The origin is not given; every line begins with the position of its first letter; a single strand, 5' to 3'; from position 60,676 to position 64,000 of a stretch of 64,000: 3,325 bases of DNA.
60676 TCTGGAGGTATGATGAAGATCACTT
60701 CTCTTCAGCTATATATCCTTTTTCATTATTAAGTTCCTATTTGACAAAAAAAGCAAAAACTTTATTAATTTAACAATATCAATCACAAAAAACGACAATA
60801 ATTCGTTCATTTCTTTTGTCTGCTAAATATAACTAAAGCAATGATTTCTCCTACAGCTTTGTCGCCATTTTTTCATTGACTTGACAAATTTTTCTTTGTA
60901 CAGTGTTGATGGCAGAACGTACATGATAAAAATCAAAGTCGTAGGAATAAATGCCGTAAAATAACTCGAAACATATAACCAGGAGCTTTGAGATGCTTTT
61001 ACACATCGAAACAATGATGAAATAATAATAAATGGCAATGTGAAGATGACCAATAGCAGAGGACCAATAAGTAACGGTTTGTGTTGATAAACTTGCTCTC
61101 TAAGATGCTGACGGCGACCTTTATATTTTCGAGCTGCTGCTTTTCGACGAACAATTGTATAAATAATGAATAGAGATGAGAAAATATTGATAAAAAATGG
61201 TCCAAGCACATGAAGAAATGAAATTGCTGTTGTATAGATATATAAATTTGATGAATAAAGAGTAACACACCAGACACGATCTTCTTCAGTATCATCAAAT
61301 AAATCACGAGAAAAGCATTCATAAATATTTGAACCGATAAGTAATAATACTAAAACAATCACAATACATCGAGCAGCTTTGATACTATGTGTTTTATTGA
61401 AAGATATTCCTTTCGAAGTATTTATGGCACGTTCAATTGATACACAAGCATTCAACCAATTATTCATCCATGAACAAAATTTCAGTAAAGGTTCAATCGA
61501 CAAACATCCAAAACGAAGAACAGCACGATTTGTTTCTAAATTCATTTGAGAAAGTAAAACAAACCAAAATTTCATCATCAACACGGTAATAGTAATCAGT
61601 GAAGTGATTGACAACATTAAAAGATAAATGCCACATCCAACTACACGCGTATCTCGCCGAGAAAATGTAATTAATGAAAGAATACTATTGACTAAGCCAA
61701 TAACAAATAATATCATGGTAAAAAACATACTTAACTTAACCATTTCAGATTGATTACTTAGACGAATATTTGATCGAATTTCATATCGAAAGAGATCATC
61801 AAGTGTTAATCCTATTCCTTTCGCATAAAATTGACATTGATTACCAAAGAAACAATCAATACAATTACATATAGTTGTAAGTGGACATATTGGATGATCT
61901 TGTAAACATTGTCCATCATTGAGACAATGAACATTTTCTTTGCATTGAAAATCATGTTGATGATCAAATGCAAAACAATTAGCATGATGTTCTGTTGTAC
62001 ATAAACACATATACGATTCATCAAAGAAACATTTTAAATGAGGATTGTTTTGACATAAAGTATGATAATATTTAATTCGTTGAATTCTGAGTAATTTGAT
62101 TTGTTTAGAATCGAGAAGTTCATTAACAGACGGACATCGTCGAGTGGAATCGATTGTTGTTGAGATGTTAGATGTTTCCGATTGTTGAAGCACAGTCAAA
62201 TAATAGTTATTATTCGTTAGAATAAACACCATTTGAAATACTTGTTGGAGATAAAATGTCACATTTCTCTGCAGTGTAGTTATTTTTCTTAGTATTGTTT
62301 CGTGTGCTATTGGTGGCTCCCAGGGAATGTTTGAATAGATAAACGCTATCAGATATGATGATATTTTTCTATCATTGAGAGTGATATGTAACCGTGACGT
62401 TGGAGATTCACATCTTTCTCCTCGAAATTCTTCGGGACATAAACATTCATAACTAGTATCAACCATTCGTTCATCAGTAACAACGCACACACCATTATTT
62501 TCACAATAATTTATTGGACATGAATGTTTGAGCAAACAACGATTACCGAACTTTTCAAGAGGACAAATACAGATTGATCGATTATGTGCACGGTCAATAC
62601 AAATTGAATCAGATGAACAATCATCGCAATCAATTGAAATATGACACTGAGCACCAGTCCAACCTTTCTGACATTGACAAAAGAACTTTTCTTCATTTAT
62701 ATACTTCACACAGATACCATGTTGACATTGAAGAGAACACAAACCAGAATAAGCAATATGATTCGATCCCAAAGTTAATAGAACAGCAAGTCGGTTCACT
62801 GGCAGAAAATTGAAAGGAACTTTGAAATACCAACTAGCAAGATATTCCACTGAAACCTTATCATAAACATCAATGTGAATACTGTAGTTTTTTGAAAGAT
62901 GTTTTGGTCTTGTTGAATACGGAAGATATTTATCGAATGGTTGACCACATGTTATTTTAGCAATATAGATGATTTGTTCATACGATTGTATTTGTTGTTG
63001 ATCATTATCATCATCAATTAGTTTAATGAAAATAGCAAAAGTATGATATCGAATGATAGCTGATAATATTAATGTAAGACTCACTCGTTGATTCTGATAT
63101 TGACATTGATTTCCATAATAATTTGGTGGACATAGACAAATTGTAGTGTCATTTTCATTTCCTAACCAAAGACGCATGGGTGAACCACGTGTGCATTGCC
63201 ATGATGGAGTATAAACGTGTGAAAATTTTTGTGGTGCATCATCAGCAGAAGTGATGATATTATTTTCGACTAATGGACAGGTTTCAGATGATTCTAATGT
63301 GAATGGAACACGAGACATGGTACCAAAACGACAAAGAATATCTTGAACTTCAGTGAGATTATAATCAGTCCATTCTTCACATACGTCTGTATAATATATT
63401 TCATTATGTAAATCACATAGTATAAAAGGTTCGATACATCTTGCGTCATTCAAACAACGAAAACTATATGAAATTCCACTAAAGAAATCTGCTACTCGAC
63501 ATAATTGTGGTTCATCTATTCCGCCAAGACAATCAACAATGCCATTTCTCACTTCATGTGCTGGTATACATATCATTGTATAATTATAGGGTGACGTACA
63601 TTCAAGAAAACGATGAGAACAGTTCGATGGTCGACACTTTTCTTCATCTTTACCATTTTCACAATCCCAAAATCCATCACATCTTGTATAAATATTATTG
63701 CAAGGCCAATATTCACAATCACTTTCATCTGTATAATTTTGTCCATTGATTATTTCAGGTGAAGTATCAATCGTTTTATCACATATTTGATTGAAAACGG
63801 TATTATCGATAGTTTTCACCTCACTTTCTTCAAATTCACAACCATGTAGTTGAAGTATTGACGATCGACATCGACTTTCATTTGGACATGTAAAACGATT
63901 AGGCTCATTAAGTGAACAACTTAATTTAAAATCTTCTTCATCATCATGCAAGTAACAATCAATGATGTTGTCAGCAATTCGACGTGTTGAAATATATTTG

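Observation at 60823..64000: GPCR with a ~700-aa EGF-like + LDLa ectodomain (chimeric adhesion-like architecture on a rhodopsin-type 7TM)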

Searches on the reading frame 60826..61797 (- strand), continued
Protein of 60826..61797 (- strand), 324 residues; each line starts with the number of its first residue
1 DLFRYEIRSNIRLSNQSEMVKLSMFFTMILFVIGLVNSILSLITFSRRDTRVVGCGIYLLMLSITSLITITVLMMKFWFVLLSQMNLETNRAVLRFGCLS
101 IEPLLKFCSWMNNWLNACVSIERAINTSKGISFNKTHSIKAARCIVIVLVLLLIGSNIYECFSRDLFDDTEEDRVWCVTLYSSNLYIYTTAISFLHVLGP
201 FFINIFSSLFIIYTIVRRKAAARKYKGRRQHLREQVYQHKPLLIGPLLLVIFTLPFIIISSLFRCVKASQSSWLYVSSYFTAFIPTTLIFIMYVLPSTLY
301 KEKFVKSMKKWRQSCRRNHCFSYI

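Call 68: search_protein_families(library=pfam, proteins=[P0128, P0132, P0144, P0121, P0135, P0248], max_evalue=0.01)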
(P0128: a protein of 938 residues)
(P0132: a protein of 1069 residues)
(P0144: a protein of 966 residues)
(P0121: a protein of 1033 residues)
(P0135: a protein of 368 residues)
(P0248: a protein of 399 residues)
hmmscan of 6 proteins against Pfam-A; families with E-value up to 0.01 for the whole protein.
P0128 (938 aa): 2 families
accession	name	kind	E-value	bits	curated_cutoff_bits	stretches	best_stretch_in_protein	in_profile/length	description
PF01436.27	NHL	-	4.2e-10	39.6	20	0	295-320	3-28/28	NHL repeat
PF00001.26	7tm_1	-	0.00018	21.5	30.5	1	670-916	27-228/260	7 transmembrane receptor (rhodopsin family)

P0132 (1069 aa): 2 families
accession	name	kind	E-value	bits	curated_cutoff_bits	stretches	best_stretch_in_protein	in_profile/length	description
PF00001.26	7tm_1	-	1.2e-06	28.7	30.5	1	773-1038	12-227/260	7 transmembrane receptor (rhodopsin family)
PF01436.27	NHL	-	3.5e-06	27.2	20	1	166-191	1-26/28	NHL repeat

P0144 (966 aa): 1 family
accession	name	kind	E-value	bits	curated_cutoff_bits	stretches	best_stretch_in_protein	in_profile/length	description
PF01436.27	NHL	-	8.6e-08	32.3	20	0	208-235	1-28/28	NHL repeat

P0121 (1033 aa): 1 family
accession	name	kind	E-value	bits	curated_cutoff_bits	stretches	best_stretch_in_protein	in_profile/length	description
PF00057.23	Ldl_recept_a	-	7e-05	23.4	24.1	1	214-249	2-35/37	Low-density lipoprotein receptor domain class A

P0135 (368 aa): 0 families

P0248 (399 aa): 0 families

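Call 70: list_cluster_members(proteins=[P0128, P0132, P0144, P0133, P0129, P0124, P0140, P0163])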
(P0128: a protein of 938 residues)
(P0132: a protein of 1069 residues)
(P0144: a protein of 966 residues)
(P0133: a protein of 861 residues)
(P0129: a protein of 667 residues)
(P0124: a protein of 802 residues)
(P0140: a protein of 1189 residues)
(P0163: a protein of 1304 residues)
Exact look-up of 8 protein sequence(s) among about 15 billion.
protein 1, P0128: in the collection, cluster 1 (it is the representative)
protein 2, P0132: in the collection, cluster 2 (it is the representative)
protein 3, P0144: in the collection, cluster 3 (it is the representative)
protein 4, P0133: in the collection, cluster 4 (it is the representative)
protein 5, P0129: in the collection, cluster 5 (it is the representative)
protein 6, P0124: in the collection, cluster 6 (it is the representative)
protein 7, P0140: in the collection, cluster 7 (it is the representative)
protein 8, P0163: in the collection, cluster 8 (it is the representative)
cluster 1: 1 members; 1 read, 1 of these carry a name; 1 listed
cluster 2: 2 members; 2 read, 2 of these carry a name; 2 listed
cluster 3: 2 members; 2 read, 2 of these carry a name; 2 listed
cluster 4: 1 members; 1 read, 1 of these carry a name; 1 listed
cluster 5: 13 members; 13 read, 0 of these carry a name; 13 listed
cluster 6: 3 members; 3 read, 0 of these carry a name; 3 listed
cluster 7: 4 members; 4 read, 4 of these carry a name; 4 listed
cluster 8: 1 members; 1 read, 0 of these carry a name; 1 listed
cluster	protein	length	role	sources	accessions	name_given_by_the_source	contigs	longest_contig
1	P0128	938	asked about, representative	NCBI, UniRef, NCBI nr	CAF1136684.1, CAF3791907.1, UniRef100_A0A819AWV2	unnamed protein product [Adineta steineri] | Uncharacterized protein n=1 Tax=Adineta steineri TaxID=433720 RepID=A0A819AWV2_9BILA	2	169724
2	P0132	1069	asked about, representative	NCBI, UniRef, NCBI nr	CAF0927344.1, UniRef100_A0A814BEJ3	unnamed protein product [Adineta ricciae] | G-protein coupled receptors family 1 profile domain-containing protein n=1 Tax=Adineta ...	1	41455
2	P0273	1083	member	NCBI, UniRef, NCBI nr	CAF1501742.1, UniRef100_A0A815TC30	unnamed protein product [Adineta ricciae] | Uncharacterized protein n=1 Tax=Adineta ricciae TaxID=249248 RepID=A0A815TC30_ADIRI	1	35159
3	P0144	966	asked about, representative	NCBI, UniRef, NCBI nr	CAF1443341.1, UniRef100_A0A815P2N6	unnamed protein product [Adineta ricciae] | Uncharacterized protein n=1 Tax=Adineta ricciae TaxID=249248 RepID=A0A815P2N6_ADIRI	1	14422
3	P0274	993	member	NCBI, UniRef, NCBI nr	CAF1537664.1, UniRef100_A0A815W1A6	unnamed protein product [Adineta ricciae] | G-protein coupled receptors family 1 profile domain-containing protein n=1 Tax=Adineta ...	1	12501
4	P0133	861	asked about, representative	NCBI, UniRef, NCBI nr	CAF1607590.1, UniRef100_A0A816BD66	unnamed protein product [Adineta ricciae] | Uncharacterized protein n=1 Tax=Adineta ricciae TaxID=249248 RepID=A0A816BD66_ADIRI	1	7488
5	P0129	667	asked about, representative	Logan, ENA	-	-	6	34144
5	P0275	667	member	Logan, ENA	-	-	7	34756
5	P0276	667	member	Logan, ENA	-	-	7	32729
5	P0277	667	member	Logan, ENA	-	-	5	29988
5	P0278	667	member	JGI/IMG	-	-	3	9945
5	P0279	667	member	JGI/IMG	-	-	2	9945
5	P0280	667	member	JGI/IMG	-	-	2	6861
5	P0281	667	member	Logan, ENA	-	-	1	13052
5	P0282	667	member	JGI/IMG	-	-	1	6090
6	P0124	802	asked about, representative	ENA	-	-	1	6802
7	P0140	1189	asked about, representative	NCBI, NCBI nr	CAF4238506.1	unnamed protein product [Rotaria sp. Silwood2]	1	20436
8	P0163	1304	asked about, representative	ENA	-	-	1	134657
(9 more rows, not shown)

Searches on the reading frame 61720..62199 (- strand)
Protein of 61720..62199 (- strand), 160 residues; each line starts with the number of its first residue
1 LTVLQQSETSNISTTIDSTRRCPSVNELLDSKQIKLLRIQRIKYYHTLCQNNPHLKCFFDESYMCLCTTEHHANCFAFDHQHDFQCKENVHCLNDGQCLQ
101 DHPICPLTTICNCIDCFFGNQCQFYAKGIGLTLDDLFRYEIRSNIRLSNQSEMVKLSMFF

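Call 65: search_protein_families(library=pfam, proteins=[window:61720-62199:-], max_evalue=10)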
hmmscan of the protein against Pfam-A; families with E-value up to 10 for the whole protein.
seq(160 aa): 0 families

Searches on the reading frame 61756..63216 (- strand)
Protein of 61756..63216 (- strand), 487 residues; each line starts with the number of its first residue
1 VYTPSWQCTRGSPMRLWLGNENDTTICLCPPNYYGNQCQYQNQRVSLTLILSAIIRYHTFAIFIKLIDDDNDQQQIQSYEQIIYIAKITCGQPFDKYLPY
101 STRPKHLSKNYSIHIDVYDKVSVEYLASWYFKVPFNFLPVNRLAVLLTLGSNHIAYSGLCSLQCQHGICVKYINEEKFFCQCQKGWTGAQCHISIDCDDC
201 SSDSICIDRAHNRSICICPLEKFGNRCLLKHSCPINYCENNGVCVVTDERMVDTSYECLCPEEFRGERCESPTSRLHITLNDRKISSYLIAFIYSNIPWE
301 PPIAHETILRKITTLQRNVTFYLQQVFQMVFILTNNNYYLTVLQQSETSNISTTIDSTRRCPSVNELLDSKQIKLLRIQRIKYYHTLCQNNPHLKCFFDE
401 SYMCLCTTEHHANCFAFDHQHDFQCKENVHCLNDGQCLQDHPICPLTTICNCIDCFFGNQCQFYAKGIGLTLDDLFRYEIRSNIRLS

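Call 44: predict_structure(alignment_id=A4)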
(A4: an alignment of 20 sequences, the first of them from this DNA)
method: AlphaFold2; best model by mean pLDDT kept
length: 487 residues; sequences in the alignment: 20
mean_pLDDT: 81.4   pTM: 0.70
mean pLDDT of the five models: 81.4, 80.2, 77.6, 67.7, 66.8
residues with pLDDT >= 90: 95; 70-90: 323; 50-70: 49; < 50: 20
segments of 3 or more residues with pLDDT < 50: 1-4, 466-470, 477-479, 484-487
pLDDT, mean of each block of 10 residues (from residue 1): 56 79 78 73 86 82 90 82 82 86 71 92 89 79 85 62 87 86 88 88 88 87 86 88 86 85 91 92 75 71 74 82 88 89 89 89 88 84 90 89 89 82 77 85 80 79 60 49 46
secondary structure, 60 per line:
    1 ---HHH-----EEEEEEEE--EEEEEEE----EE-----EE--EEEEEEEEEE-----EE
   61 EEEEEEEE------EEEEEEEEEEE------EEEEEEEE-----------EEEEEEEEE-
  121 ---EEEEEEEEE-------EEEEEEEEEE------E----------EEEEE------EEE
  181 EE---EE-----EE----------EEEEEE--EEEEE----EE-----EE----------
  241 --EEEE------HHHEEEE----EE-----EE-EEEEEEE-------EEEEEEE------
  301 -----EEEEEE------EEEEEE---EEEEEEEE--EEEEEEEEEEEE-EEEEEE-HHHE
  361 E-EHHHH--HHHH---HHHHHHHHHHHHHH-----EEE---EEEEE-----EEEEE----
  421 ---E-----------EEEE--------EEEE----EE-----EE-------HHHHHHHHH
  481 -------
elements in order: E12-19 E22-28 E44-53 E59-68 E75-85 E92-99 E111-119 E124-132 E140-149 E167-171 E178-182 E205-210 E213-217 E243-246 E256-259 E274-280 E288-294 E306-311 E318-323 E327-334 E337-348 E350-355 H364-367 H370-373 H377-390 E396-398 E402-406 E412-416 E436-439 E448-451 H472-480
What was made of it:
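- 62740..63099 (-): Beta-sandwich domain 1 (residues 301-420), with no Pfam family. Seven strands in the AF2 model, block pLDDT mostly 71-92 (call 44).
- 62056..62406 (-): Beta-rich domain 2 plus a short helical segment (residues 532-648), with no Pfam family. AF2 strands at model residues 274-355 and helices at 364-390 (call 44).
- On Adhesion GPCR (class B2): The AF2 ectodomain model shows EGF hairpins and then a short stalk before TM1 (call 44).
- The stalk is modelled with low confidence (pLDDT about 46-60; call 44).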

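Call 61: fold_search(model_id=the predicted structure, library=pdb)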
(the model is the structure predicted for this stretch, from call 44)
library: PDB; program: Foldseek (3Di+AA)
matches with E <= 10: 1269; with E <= 0.001: 30
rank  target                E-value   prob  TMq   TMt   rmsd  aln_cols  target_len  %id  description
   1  4xl1_D                8.2e-07  1.00  0.10  0.32  14.9       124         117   30  Complex of Notch1 (EGF11-13) bound to Delta-like 4 (N-EGF1) (released 2015-03-04)
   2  4xl1_A                9.2e-07  1.00  0.11  0.33  14.0       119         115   31  Complex of Notch1 (EGF11-13) bound to Delta-like 4 (N-EGF1) (released 2015-03-04)
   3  4cud                  9.7e-07  1.00  0.10  0.31  14.2       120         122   29  Human Notch1 EGF domains 11-13 mutant fucosylated at T466 (released 2014-05-21)
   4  9b3n_A                1.2e-06  1.00  0.12  0.24  30.3       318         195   15  Human Notch-1 EGFs 20-24 (released 2024-10-16)
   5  4cue                  1.7e-06  1.00  0.10  0.30  14.6       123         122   28  Human Notch1 EGF domains 11-13 mutant T466V (released 2014-05-21)
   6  4cuf                  2.8e-06  1.00  0.10  0.30  15.7       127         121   28  Human Notch1 EGF domains 11-13 mutant T466S (released 2014-05-14)
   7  5mwb_A                3.2e-06  1.00  0.10  0.33  15.7       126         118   32  Human Notch-2 EGF11-13 (released 2017-06-14)
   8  4d0f                  3.5e-06  1.00  0.10  0.30  14.1       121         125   30  Human Notch1 EGF domains 11-13 mutant T466A (released 2014-05-21)
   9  4xlw_E                3.7e-06  1.00  0.10  0.33  13.6       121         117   30  Complex of Notch1 (EGF11-13) bound to Delta-like 4 (N-EGF2) (released 2015-03-04)
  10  7alj_A                4.0e-06  1.00  0.10  0.32  13.6       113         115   29  Structure of Drosophila Notch EGF domains 11-13 (released 2021-08-04)
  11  5uk5_A                6.6e-06  1.00  0.11  0.22  13.2       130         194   28  Complex of Notch1(EGF8-12) bound to Jagged1(N-EGF3) (released 2017-03-08)
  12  4xlw_C                7.3e-06  1.00  0.10  0.33  13.6       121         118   30  Complex of Notch1 (EGF11-13) bound to Delta-like 4 (N-EGF2) (released 2015-03-04)
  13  4xlw_A                9.7e-06  1.00  0.10  0.33  13.6       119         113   30  Complex of Notch1 (EGF11-13) bound to Delta-like 4 (N-EGF2) (released 2015-03-04)
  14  2vj3                  1.3e-05  1.00  0.10  0.32  13.9       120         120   30  Human Notch-1 EGFs 11-13 (released 2008-07-29)
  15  8vy2_A                3.7e-05  0.51  0.12  0.06  26.4       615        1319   10  Structure of mCELSR1 extracellular region containing CADH9-GAIN domains (released 2025-05-07)
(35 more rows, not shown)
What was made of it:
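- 62407..62739 (-): Three tandem Notch-like EGF modules (EGF2-4, residues 421-531). Foldseek Notch1 EGF11-13 at E=8e-7 (call 61).
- There is a superficial likeness between C-x-C-..H..-F-A and the GPS consensus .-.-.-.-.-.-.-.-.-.. Foldseek gives one low-probability hit to the CELSR1 CADH9-GAIN region (probability 0.51, TM 0.12; call 61).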

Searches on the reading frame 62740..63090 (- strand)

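Call 65: search_protein_families(library=pfam, proteins=[window:62740-63090:-], max_evalue=10)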
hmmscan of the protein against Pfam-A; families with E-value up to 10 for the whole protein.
seq(117 aa): 2 families
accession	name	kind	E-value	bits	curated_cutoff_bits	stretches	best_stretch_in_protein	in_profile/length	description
PF24110.1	DUF7385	-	0.056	13.5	28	1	27-73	11-57/72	Family of unknown function (DUF7385)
PF18771.7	APOBEC3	-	0.15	12.6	27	1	16-67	32-82/137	APOBEC3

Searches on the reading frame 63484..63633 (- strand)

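Call 43: search_protein_families(library=pfam, proteins=[window:63484-63633:-], max_evalue=10)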
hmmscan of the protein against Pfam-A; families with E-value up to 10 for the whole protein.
seq(50 aa): 2 families
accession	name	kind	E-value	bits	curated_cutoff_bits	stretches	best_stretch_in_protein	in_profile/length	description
PF00057.23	Ldl_recept_a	-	0.01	16.5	24.1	1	4-45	2-37/37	Low-density lipoprotein receptor domain class A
PF25241.1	LDLRAD1_C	-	0.053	13.6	29.2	1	11-41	9-39/40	LDLRAD1-like, C-terminal domain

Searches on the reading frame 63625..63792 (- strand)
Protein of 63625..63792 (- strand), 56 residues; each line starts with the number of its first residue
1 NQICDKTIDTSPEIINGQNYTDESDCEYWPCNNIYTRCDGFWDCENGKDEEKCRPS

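Call 43: search_protein_families(library=pfam, proteins=[window:63625-63792:-], max_evalue=10)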
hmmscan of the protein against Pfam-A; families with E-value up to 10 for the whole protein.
seq(56 aa): 1 family
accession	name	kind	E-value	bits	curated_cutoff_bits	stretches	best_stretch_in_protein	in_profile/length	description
PF00057.23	Ldl_recept_a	-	0.022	15.4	24.1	1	22-53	6-37/37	Low-density lipoprotein receptor domain class A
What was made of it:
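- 63634..63783 (-): LDLa-like module 1 (residues 73-122), with acidic core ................. Pfam Ldl_recept_a at E=0.022, 15.4 bits, below the cut-off (call 43).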

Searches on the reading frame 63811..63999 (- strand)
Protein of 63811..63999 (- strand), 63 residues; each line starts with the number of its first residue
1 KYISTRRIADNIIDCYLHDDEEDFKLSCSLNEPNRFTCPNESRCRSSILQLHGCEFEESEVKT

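Call 43: search_protein_families(library=pfam, proteins=[window:63811-63999:-], max_evalue=10)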
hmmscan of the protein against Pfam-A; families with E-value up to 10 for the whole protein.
seq(63 aa): 0 families
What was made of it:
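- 63916..63999 (-): C-terminal half of an LDLa-like module cut by the window end (residues 1-28, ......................). There is no Pfham hit on its own: no Pfam hit (call 43).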
